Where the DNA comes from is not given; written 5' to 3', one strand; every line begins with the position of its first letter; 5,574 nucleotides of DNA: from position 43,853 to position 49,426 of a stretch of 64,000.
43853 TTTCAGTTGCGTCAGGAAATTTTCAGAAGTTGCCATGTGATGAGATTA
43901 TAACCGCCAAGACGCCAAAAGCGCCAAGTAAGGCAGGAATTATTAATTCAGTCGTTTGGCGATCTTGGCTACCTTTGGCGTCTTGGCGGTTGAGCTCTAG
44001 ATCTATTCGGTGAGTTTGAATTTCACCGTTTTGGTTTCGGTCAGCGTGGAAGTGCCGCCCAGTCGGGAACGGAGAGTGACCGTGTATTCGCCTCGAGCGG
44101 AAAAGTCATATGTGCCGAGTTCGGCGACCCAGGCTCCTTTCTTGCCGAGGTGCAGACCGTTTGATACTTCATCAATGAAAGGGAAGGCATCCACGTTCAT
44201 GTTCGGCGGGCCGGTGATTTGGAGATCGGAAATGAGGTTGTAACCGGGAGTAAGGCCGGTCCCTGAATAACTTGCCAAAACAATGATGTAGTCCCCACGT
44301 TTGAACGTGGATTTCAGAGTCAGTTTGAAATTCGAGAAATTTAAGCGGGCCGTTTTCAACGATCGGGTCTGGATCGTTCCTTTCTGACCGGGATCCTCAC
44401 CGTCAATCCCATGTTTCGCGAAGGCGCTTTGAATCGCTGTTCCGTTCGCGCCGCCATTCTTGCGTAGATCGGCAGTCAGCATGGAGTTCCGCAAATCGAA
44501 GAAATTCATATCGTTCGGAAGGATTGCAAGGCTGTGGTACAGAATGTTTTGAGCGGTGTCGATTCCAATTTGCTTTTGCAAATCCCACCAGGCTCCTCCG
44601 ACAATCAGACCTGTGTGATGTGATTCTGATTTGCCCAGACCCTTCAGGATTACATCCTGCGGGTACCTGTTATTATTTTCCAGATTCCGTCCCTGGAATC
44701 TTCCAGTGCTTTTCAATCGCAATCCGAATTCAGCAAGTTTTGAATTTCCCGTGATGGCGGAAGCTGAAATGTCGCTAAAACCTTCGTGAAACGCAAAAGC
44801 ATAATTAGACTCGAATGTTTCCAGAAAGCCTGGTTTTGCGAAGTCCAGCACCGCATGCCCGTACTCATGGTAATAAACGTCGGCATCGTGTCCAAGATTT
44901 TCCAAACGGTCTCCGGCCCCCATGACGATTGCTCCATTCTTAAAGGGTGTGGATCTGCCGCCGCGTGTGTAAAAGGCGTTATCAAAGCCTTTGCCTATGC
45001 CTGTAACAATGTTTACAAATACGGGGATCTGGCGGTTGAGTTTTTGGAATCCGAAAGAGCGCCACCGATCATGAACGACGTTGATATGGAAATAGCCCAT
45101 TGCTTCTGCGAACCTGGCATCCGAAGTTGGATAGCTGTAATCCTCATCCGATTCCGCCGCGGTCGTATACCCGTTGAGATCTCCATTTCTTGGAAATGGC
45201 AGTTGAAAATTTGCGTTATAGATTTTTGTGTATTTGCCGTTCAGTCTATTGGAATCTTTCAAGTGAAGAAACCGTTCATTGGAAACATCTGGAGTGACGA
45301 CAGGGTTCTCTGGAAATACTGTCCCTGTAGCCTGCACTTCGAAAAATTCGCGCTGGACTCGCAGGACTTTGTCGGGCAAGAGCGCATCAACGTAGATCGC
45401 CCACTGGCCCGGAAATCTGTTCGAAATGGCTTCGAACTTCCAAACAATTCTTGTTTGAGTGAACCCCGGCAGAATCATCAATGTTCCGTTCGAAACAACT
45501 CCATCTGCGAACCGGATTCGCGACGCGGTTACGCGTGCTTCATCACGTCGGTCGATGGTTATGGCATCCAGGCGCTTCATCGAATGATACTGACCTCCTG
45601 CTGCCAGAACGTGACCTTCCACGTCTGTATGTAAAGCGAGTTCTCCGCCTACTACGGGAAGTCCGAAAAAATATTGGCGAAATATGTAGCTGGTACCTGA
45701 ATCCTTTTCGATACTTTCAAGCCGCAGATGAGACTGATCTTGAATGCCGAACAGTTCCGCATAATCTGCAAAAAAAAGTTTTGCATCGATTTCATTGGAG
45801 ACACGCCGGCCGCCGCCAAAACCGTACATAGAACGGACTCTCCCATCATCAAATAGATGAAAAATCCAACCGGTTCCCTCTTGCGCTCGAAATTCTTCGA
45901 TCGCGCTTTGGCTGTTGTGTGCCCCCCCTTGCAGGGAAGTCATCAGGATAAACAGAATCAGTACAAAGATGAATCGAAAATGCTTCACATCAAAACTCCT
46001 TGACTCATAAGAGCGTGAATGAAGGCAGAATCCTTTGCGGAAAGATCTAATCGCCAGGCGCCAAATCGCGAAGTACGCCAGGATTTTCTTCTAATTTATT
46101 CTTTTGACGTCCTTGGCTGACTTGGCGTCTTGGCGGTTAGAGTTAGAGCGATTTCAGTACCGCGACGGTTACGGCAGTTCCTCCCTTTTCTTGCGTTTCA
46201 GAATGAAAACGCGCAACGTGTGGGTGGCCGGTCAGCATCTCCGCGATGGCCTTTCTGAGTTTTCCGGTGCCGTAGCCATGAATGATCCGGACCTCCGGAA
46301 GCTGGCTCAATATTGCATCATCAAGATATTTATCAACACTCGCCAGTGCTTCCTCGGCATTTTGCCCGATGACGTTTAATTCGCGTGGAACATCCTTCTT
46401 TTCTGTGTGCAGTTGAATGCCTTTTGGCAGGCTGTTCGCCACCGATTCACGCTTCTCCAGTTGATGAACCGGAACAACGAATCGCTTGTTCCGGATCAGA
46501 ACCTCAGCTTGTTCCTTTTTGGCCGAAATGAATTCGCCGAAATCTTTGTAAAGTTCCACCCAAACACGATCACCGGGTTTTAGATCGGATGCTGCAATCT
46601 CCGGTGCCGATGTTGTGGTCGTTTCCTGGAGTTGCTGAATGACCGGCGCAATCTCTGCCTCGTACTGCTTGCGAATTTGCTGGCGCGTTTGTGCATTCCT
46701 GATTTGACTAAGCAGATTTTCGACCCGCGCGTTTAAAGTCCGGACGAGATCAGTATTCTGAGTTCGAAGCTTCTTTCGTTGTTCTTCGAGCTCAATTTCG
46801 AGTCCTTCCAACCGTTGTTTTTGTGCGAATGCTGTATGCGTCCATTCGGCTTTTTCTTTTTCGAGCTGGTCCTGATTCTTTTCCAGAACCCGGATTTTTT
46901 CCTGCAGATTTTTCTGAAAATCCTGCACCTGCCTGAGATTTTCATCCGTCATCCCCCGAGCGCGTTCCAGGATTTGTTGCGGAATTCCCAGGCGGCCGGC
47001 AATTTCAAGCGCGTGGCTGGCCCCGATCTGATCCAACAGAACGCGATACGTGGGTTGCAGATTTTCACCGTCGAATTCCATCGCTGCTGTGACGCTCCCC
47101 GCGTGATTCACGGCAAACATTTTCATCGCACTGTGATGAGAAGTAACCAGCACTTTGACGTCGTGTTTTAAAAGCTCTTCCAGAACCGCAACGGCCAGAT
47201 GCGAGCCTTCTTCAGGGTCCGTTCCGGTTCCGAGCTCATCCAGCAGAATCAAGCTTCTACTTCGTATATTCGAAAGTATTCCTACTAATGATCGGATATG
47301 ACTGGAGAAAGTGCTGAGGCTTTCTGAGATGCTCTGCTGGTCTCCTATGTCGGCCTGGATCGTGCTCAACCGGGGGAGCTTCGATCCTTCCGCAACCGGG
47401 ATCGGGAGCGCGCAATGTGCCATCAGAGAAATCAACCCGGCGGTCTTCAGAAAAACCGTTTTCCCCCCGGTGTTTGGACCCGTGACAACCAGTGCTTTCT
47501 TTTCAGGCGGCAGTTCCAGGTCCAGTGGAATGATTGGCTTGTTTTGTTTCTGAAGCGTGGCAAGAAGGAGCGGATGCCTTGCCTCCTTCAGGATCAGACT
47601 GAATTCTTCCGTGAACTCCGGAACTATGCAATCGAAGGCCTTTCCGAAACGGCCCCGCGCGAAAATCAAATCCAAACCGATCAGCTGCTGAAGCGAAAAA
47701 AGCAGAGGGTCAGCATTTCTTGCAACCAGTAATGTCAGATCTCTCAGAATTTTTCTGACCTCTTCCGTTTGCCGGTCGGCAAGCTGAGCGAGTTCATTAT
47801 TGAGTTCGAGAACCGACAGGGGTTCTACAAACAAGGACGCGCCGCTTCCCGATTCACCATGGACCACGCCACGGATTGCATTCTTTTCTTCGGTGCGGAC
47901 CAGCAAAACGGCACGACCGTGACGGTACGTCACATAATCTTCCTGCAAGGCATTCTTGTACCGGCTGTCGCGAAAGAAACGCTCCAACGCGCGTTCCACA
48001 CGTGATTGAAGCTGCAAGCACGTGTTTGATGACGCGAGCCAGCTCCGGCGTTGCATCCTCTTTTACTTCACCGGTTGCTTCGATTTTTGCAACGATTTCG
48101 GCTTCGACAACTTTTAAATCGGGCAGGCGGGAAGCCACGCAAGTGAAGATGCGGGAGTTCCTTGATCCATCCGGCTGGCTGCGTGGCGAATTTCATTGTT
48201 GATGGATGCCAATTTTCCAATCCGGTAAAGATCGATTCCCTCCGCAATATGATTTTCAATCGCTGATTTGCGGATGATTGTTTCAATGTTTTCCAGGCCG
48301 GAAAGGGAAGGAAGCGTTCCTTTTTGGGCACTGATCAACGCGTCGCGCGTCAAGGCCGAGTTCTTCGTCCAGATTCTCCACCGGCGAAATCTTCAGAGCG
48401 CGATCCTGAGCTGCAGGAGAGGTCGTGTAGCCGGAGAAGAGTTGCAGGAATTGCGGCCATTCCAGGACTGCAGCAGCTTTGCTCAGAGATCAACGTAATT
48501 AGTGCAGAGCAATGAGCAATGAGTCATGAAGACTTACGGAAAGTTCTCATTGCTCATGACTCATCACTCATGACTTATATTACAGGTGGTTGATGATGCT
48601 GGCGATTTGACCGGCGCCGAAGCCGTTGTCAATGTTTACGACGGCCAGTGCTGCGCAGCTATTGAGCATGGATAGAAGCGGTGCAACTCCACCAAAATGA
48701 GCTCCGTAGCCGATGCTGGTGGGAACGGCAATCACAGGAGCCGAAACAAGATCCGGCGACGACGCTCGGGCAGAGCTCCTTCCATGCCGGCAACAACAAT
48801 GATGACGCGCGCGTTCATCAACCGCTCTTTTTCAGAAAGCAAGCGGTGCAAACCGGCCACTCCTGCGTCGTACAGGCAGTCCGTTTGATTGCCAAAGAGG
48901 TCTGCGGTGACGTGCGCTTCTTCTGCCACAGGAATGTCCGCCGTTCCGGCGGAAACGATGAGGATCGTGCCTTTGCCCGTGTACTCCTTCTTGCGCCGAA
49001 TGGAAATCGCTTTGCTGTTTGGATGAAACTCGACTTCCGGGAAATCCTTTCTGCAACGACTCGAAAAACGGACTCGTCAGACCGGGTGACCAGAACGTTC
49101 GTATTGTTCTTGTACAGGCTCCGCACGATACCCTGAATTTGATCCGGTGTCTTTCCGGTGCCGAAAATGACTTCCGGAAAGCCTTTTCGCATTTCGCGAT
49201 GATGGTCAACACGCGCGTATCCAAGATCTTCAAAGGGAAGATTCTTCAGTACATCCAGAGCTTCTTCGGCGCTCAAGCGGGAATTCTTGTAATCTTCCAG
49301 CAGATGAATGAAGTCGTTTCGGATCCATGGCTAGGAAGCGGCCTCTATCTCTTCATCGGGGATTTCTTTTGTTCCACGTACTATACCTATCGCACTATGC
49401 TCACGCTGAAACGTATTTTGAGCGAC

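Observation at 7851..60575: Same-architecture, different-sequence hairpin elements fill almost every intergenic gap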

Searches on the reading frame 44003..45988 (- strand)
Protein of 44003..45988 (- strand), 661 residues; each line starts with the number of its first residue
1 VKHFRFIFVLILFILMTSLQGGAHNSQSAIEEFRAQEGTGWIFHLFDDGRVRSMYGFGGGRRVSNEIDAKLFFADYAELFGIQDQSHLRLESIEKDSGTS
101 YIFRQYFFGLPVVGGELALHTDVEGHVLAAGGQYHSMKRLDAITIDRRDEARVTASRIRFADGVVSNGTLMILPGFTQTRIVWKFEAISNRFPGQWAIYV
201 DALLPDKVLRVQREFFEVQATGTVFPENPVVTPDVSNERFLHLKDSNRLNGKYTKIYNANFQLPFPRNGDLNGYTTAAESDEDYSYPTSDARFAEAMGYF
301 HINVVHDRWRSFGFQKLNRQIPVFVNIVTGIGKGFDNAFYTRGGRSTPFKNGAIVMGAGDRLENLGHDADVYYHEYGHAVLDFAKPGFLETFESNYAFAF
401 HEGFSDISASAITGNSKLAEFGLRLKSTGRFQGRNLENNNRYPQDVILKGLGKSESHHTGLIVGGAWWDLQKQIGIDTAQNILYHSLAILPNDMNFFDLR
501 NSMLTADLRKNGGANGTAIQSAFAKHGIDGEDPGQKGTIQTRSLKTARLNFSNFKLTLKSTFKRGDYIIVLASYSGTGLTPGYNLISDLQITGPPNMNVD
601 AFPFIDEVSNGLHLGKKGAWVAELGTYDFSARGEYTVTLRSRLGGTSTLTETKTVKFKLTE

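Call 7: search_protein_families(library=pfam, proteins=[window:44003-45988:-])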
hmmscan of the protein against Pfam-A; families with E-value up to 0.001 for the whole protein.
window:44003-45988:- (661 aa): 2 families
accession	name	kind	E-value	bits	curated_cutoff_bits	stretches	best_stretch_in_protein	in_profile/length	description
PF02128.21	Peptidase_M36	-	3.2e-09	36.9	23.3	1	475-528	311-364/368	Fungalysin metallopeptidase (M36)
PF07504.19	FTP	-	1.2e-06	28.7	21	1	87-134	2-51/51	Fungalysin/Thermolysin Propeptide Motif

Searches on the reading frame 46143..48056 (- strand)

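Call 7: search_protein_families(library=pfam, proteins=[window:46143-48056:-])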
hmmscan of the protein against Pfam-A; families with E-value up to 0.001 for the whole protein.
window:46143-48056:- (637 aa): 2 families
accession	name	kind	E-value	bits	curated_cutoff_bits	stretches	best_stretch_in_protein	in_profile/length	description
PF00488.27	MutS_V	-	2e-29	103.4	30.2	1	190-371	2-185/188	MutS domain V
PF01713.27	Smr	-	8.4e-23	80.8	25.7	1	560-635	1-77/77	Smr domain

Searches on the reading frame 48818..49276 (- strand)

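Call 24: search_protein_families(library=ncbifam, proteins=[window:48818-49276:-], max_evalue=0.01)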
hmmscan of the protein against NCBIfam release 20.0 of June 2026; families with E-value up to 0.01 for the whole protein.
window:48818-49276:- (152 aa): 1 family
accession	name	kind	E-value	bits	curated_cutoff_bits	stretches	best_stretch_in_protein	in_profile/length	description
NF033503.1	LarB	equivalog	7.6e-15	55.2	175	1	23-97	1-74/209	nickel pincer cofactor biosynthesis protein LarB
